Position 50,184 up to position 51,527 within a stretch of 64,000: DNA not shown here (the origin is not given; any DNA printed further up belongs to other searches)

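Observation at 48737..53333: Ldh_2 2-hydroxyacid dehydrogenase, ALS-like TPP enzyme and HAD phosphatase: a candidate non-sugar substituent pathway inside the glycan island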

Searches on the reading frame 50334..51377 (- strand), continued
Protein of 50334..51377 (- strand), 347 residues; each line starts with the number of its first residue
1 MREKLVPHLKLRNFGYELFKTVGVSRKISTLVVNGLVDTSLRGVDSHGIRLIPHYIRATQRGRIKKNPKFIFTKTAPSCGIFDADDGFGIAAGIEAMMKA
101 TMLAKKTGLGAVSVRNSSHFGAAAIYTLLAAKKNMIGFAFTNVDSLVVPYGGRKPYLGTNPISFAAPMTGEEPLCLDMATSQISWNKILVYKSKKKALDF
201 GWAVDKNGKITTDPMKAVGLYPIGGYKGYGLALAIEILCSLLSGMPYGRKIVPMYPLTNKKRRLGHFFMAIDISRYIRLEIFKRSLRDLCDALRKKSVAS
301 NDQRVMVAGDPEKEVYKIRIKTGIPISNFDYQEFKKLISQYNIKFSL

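Call 65: search_solved_structures(query=window:50334-51377:-, max_evalue=1e-40, show_alignments=5)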
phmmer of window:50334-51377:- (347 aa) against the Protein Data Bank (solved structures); distinct sequences matched with E-value up to 1e-40: 9.
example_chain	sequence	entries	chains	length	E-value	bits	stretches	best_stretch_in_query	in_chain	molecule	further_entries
1v9n_A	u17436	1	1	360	3.4e-61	210.5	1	6-339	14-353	Malate dehydrogenase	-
2x06_A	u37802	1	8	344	6.3e-57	196.4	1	17-342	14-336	L-SULFOLACTATE DEHYDROGENASE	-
1z2i_A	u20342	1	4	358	7e-57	196.3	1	11-343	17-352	malate dehydrogenase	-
1vbi_A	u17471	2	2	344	1e-56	195.7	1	18-343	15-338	Type 2 malate/lactate dehydrogenase | malate/L-lactate dehydrogenase family protein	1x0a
4fjs_A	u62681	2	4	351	8.5e-53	182.8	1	22-329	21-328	Ureidoglycolate dehydrogenase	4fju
1xrh_A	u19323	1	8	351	8.9e-53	182.8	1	22-329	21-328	Ureidoglycolate Dehydrogenase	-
4h8a_A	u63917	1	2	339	1e-52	182.6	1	22-312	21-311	Ureidoglycolate dehydrogenase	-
3i0p_A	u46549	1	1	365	3e-46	161.3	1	11-344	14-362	Malate dehydrogenase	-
3uoe_A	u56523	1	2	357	2.5e-41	145.1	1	6-247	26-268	Dehydrogenase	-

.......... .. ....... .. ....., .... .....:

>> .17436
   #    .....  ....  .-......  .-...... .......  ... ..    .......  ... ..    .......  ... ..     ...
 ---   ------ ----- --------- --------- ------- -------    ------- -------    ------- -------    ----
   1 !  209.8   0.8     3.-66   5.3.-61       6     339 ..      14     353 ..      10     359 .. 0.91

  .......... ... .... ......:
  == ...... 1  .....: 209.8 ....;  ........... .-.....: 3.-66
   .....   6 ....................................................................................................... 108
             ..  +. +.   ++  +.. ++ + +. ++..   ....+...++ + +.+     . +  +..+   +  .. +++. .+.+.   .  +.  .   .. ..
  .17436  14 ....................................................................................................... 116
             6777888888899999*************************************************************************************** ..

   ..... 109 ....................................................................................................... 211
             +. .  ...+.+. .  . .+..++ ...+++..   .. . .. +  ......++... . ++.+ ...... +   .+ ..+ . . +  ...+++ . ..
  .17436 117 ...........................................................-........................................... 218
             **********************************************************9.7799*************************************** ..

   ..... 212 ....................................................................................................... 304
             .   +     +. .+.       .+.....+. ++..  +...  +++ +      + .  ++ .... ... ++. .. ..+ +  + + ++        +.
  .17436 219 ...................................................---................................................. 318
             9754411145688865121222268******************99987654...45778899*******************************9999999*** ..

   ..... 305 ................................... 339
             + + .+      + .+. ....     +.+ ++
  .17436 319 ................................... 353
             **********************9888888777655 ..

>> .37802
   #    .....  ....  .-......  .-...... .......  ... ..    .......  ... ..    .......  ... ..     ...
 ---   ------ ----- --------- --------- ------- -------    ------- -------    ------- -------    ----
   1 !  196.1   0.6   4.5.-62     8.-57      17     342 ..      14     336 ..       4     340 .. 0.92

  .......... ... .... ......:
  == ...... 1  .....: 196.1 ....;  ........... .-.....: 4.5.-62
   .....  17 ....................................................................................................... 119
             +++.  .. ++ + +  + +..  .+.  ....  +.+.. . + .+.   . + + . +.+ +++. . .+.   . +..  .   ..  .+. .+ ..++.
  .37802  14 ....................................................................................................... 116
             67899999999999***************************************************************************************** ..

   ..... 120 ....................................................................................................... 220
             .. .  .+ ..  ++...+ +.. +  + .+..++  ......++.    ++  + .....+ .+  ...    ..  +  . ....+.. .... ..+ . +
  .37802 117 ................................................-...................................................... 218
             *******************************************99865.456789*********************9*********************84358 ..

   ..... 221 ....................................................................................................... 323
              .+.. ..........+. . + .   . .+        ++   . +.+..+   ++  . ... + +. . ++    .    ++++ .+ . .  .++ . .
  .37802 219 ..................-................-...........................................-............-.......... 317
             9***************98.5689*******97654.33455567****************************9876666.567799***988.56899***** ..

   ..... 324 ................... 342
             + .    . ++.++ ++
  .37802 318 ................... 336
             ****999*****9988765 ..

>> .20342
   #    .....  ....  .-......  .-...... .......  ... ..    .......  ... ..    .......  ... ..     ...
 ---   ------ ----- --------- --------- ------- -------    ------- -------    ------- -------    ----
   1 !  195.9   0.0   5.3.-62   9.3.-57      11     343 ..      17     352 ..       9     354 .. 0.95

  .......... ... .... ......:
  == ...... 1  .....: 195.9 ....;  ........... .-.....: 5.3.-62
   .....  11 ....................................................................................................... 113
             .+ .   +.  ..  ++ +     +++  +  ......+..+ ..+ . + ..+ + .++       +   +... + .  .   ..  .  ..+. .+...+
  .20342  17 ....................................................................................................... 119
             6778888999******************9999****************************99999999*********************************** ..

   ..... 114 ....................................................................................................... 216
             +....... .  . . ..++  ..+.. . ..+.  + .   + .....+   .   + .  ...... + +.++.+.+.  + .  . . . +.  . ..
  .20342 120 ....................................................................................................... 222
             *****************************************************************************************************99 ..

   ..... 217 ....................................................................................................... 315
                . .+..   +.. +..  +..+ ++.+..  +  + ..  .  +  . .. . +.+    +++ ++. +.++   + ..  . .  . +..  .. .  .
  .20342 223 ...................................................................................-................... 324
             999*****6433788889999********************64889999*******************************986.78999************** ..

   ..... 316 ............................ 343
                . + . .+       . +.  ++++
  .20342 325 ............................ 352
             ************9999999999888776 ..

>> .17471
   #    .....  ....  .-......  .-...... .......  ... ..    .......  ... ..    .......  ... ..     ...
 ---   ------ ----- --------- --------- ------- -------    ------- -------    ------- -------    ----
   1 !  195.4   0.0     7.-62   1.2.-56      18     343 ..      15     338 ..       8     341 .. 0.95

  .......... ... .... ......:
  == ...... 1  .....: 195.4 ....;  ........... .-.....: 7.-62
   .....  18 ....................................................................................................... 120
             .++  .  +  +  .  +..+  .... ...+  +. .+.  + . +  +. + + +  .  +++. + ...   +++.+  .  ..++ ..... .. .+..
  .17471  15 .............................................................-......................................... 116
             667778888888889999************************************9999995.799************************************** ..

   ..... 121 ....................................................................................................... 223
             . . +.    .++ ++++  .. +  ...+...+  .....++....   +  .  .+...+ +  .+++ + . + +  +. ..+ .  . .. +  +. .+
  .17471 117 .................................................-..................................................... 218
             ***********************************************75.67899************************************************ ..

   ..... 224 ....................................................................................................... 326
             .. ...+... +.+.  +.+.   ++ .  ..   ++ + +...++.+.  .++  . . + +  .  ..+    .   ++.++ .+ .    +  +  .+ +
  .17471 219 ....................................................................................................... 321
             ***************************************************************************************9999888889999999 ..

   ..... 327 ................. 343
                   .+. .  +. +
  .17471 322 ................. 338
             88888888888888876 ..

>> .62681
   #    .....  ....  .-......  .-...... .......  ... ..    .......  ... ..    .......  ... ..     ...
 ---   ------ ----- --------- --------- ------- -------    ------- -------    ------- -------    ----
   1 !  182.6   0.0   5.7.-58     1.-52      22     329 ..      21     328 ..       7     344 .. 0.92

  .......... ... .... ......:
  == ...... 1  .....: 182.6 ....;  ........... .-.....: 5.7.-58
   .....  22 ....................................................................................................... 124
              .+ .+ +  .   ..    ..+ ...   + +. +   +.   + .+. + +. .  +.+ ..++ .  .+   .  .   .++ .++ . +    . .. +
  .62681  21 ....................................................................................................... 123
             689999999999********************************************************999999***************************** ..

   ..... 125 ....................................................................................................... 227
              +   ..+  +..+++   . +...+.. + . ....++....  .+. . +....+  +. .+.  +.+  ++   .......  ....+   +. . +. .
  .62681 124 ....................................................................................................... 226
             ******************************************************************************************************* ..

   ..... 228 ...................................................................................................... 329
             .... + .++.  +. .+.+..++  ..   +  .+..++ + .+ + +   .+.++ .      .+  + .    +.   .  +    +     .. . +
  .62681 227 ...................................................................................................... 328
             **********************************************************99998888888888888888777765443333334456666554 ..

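Call 85: find_encoding_contigs(protein=P0190, flank=8000, max_places=1)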
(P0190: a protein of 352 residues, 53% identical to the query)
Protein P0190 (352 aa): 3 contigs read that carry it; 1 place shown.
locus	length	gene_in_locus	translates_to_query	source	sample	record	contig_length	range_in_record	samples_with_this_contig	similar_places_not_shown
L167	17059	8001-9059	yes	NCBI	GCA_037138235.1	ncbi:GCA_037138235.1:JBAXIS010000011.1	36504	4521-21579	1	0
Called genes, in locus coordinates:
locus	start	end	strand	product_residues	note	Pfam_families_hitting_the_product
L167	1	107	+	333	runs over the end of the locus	PF00106:adh_short (faint), PF01073:3Beta_HSD, PF01370:Epimerase, PF02719:Polysacc_synt_2, PF04321:RmlD_sub_bind, PF05368:NmrA (weak), PF13460:NAD_binding_10, PF16363:GDP_Man_Dehyd, +1 more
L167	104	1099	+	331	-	PF01073:3Beta_HSD, PF01370:Epimerase, PF02719:Polysacc_synt_2 (weak), PF04321:RmlD_sub_bind, PF05368:NmrA, PF07993:NAD_binding_4 (faint), PF13460:NAD_binding_10, PF16363:GDP_Man_Dehyd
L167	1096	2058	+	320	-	PF00676:E1_dh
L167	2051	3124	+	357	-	PF02779:Transket_pyr, PF02780:Transketolase_C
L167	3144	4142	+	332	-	PF01370:Epimerase, PF04321:RmlD_sub_bind, PF16363:GDP_Man_Dehyd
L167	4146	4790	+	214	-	PF00702:Hydrolase, PF13419:HAD_2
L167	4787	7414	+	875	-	PF07883:Cupin_2 (weak), PF02776:TPP_enzyme_N, PF00205:TPP_enzyme_M, PF02775:TPP_enzyme_C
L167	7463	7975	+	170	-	PF01965:DJ-1_PfpI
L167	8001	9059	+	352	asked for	PF02615:Ldh_2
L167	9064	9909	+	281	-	PF00106:adh_short (weak), PF13561:adh_short_C2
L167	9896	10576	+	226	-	PF13489:Methyltransf_23, PF08241:Methyltransf_11 (weak), PF08242:Methyltransf_12, PF13649:Methyltransf_25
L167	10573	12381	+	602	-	PF02776:TPP_enzyme_N, PF00205:TPP_enzyme_M, PF02775:TPP_enzyme_C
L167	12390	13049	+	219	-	PF13489:Methyltransf_23, PF13847:Methyltransf_31, PF08241:Methyltransf_11, PF08242:Methyltransf_12, PF13649:Methyltransf_25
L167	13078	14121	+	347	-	PF08240:ADH_N, PF16912:Glu_dehyd_C (weak), PF00107:ADH_zinc_N, PF13602:ADH_zinc_N_2 (weak)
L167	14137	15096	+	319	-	PF00535:Glycos_transf_2, PF10111:Glyco_tranf_2_2 (weak), PF13641:Glyco_tranf_2_3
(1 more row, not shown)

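Call 86: find_encoding_contigs(protein=P0228, flank=8000, max_places=1)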
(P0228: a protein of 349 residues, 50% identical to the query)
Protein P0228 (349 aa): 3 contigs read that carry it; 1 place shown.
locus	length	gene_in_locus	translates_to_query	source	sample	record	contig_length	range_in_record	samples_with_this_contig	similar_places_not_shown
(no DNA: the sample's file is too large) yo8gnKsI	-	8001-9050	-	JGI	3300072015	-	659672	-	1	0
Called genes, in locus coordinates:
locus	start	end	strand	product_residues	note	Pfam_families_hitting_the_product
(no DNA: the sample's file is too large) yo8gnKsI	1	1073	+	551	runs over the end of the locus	PF00213:OSCP, PF02874:ATP-synt_ab_N, PF00006:ATP-synt_ab, PF00306:ATP-synt_ab_C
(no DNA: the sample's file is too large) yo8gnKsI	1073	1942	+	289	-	PF00231:ATP-synt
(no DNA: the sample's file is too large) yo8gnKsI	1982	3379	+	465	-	PF02874:ATP-synt_ab_N, PF00006:ATP-synt_ab, PF22919:ATP-synt_VA_C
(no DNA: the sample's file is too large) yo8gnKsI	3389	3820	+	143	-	PF02823:ATP-synt_DE_N, PF00401:ATP-synt_DE (weak)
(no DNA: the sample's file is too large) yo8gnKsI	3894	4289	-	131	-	-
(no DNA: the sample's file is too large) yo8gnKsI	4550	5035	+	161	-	PF03449:GreA_GreB_N, PF01272:GreA_GreB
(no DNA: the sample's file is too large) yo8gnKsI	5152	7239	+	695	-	PF01336:tRNA_anti-codon, PF00152:tRNA-synt_2, PF01409:tRNA-synt_2d (faint), PF01966:HD (weak)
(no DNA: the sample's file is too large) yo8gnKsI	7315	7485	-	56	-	-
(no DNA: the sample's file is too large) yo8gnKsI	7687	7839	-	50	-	-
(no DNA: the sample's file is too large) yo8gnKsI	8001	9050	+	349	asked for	PF02615:Ldh_2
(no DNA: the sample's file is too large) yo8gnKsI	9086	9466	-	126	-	PF11969:DcpS_C, PF01230:HIT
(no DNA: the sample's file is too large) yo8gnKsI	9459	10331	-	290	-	-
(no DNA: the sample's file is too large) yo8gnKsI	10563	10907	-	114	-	-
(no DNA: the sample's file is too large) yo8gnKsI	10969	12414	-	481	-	PF00587:tRNA-synt_2b, PF03129:HGTP_anticodon, PF09180:ProRS-C_1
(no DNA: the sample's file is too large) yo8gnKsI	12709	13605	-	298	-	PF13793:Pribosyltran_N, PF00156:Pribosyltran, PF14572:Pribosyl_synth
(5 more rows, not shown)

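Call 87: find_encoding_contigs(protein=P0209, flank=8000, max_places=1)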
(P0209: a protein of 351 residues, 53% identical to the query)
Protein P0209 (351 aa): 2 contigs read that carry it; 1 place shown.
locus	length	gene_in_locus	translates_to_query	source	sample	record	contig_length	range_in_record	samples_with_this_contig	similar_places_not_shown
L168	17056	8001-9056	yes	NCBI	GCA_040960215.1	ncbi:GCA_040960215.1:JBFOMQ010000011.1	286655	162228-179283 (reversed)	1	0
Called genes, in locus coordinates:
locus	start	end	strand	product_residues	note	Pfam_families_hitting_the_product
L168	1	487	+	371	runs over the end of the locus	PF00534:Glycos_transf_1, PF13692:Glyco_trans_1_4, PF26337:Gtf3_C (weak)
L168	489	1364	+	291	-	PF05575:V_cholerae_RfbT (weak), PF05050:Methyltransf_21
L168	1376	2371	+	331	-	PF13506:Glyco_transf_21 (faint), PF13641:Glyco_tranf_2_3, PF00535:Glycos_transf_2, PF10111:Glyco_tranf_2_2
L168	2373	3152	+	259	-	PF00483:NTP_transferase, PF12804:NTP_transf_3 (weak)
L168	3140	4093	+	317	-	PF00106:adh_short (weak), PF01073:3Beta_HSD, PF01370:Epimerase, PF02719:Polysacc_synt_2, PF04321:RmlD_sub_bind, PF16363:GDP_Man_Dehyd, PF07993:NAD_binding_4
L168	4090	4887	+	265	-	PF00483:NTP_transferase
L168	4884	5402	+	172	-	PF01965:DJ-1_PfpI, PF17124:ThiJ_like (faint)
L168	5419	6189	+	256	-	PF07883:Cupin_2 (faint)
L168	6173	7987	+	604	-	PF02776:TPP_enzyme_N, PF00205:TPP_enzyme_M, PF02775:TPP_enzyme_C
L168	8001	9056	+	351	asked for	PF02615:Ldh_2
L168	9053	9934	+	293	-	PF01370:Epimerase, PF04321:RmlD_sub_bind (weak), PF16363:GDP_Man_Dehyd (weak)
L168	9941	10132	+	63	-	-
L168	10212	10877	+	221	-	PF05050:Methyltransf_21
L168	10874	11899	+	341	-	PF00535:Glycos_transf_2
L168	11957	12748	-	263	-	-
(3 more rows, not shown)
